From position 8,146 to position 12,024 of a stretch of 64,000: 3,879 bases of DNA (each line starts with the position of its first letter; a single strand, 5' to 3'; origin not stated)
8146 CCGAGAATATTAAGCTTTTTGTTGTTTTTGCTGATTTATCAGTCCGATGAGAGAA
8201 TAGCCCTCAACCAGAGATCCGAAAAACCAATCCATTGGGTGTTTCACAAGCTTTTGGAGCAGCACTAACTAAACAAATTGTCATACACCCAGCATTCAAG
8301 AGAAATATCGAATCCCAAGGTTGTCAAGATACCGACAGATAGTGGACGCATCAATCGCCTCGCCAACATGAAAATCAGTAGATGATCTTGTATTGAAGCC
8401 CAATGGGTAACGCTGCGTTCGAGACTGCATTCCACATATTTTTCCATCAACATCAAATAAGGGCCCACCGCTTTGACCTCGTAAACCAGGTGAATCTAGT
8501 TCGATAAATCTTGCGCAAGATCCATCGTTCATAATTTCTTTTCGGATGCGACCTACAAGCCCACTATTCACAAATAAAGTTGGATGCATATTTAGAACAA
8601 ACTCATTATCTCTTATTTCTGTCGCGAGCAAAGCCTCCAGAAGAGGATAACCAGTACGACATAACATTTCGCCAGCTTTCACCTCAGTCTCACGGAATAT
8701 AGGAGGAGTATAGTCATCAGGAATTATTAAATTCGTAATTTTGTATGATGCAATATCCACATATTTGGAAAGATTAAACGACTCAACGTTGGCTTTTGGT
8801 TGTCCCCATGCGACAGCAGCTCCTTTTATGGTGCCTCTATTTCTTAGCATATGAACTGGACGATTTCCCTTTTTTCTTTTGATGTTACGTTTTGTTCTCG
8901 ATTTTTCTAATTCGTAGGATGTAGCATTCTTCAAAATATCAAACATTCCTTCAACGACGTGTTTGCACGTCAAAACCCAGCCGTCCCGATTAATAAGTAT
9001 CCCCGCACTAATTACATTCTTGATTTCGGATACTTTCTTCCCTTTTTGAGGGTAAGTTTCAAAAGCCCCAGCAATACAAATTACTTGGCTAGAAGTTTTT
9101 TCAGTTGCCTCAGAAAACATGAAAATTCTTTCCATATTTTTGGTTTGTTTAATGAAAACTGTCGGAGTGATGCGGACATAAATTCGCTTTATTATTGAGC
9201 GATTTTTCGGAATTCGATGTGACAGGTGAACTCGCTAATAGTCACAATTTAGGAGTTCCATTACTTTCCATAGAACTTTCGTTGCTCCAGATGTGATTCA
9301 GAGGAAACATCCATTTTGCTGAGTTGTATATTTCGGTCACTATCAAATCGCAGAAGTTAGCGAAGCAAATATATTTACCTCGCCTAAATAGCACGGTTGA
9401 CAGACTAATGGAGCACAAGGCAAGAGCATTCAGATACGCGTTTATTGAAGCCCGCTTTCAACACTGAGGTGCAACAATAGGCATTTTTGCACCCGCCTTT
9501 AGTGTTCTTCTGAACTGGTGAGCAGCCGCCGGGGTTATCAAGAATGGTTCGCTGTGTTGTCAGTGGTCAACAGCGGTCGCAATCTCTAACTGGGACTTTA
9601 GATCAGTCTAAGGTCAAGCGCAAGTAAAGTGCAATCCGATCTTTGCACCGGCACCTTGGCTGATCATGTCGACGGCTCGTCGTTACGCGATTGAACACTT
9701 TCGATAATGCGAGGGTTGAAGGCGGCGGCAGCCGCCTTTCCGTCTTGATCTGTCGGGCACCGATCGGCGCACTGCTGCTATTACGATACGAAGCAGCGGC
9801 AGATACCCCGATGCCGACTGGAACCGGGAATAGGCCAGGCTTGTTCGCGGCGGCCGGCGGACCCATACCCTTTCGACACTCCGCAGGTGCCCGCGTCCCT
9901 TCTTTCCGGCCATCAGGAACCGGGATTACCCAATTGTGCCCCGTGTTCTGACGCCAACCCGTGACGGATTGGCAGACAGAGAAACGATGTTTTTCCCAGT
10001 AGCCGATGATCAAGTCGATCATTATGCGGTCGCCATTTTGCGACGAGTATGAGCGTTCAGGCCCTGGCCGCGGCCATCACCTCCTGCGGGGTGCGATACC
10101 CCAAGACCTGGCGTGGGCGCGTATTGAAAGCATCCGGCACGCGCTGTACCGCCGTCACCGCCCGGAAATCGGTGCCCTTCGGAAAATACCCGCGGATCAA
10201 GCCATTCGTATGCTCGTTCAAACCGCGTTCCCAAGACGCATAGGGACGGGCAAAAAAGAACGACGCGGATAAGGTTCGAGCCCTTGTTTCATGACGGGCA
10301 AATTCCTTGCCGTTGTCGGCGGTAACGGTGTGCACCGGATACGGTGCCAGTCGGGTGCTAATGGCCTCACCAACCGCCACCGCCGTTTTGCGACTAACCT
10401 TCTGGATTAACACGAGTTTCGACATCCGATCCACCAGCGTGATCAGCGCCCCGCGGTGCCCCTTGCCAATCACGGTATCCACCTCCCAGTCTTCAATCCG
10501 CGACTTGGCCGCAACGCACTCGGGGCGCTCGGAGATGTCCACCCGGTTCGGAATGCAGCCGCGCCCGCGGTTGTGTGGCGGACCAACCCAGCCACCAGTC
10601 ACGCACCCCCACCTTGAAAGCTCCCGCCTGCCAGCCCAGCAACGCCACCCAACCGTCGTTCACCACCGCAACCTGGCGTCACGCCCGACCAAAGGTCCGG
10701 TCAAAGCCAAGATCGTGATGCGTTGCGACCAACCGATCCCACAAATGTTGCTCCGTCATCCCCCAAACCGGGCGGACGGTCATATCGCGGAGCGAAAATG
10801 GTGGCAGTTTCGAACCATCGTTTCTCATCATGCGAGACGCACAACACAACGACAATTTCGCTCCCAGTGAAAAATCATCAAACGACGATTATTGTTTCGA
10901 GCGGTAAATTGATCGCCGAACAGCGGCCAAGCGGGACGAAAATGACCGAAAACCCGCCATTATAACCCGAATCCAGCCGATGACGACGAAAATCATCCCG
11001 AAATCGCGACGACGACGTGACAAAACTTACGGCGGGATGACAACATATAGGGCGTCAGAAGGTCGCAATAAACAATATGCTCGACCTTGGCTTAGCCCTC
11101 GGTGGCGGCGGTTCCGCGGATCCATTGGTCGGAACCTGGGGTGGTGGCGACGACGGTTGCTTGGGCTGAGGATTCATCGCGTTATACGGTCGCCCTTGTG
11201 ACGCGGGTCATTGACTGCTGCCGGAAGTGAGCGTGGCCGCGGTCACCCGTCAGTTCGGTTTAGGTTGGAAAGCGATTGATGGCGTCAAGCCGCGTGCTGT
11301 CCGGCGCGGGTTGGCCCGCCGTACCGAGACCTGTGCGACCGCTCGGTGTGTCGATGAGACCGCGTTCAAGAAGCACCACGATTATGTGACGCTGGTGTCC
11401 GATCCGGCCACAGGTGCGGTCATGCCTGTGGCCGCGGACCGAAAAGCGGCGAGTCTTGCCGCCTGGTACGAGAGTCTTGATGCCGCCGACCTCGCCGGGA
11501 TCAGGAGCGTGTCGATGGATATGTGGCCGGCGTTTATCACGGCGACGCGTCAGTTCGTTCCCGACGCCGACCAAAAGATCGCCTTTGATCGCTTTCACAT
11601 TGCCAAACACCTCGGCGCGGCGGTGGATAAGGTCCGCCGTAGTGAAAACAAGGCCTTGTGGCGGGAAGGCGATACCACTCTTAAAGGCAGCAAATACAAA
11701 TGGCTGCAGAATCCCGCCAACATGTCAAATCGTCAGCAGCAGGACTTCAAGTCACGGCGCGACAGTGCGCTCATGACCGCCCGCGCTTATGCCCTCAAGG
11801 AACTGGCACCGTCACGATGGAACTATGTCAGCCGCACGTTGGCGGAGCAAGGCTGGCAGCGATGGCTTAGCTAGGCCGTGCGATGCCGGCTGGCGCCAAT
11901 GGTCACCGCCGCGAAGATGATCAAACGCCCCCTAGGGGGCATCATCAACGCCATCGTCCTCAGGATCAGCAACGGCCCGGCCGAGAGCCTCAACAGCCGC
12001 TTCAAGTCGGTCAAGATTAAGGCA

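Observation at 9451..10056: A roughly 600-bp conserved non-coding module rides on the 3-prime end of all three IS30 copies and shows a covarying hairpin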

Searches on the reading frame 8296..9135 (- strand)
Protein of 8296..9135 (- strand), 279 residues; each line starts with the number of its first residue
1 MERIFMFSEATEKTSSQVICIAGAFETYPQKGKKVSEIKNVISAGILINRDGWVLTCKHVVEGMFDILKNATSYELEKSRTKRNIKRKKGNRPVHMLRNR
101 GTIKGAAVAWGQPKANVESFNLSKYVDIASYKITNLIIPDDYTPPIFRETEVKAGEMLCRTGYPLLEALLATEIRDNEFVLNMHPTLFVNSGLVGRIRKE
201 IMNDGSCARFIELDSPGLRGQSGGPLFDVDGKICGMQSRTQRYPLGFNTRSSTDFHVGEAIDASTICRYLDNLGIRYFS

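Call 70: search_protein_families(library=pfam, proteins=[window:8296-9135:-], max_evalue=0.001)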
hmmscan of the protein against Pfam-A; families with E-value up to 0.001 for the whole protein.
window:8296-9135:- (279 aa): 2 families
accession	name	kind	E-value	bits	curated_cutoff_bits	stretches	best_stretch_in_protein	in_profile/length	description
PF13365.12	Trypsin_2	-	8.2e-13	49.7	27.6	1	45-236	3-144/144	Trypsin-like peptidase domain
PF00089.32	Trypsin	-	4.2e-07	30.4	20.6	1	40-238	24-196/220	Trypsin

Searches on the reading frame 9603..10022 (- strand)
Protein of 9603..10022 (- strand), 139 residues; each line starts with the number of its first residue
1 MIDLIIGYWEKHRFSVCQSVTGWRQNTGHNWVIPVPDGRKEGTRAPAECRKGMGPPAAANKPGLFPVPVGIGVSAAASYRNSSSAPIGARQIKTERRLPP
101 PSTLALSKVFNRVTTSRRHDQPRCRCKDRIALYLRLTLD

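Call 67: find_homologous_proteins(query=window:9603-10022:-, max_evalue=0.001)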
Query window:9603-10022:- (139 aa): 5 proteins with E <= 0.001 among 13 candidates.
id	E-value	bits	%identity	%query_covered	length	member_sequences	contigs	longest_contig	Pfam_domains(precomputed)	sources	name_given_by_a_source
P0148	1.5e-90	319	100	100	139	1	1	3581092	-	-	-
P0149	8.9e-34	134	88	55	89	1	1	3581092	-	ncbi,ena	-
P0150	1.0e-24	105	62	73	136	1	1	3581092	-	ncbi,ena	-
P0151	4.1e-17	80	68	47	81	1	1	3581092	-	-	-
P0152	2.0e-4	39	82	20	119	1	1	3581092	-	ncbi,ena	-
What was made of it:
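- The 139-aa ORF of copy A matches only ORFs from the same 3.58-Mb genome (call 67).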

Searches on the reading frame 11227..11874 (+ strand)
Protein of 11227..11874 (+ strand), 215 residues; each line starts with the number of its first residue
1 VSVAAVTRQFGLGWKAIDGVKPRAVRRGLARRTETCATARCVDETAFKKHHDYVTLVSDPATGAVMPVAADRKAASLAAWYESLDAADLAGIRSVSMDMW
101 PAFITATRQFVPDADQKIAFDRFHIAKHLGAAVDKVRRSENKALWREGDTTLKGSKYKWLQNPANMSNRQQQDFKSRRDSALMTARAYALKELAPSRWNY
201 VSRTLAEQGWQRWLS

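Call 70: search_protein_families(library=pfam, proteins=[window:11227-11874:+], max_evalue=0.001)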
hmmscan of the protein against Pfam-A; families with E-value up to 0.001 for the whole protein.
window:11227-11874:+ (215 aa): 1 family
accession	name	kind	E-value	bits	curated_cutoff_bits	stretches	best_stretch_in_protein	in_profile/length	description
PF01610.23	DDE_Tnp_ISL3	-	1.5e-40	140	23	1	41-214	2-175/240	Transposase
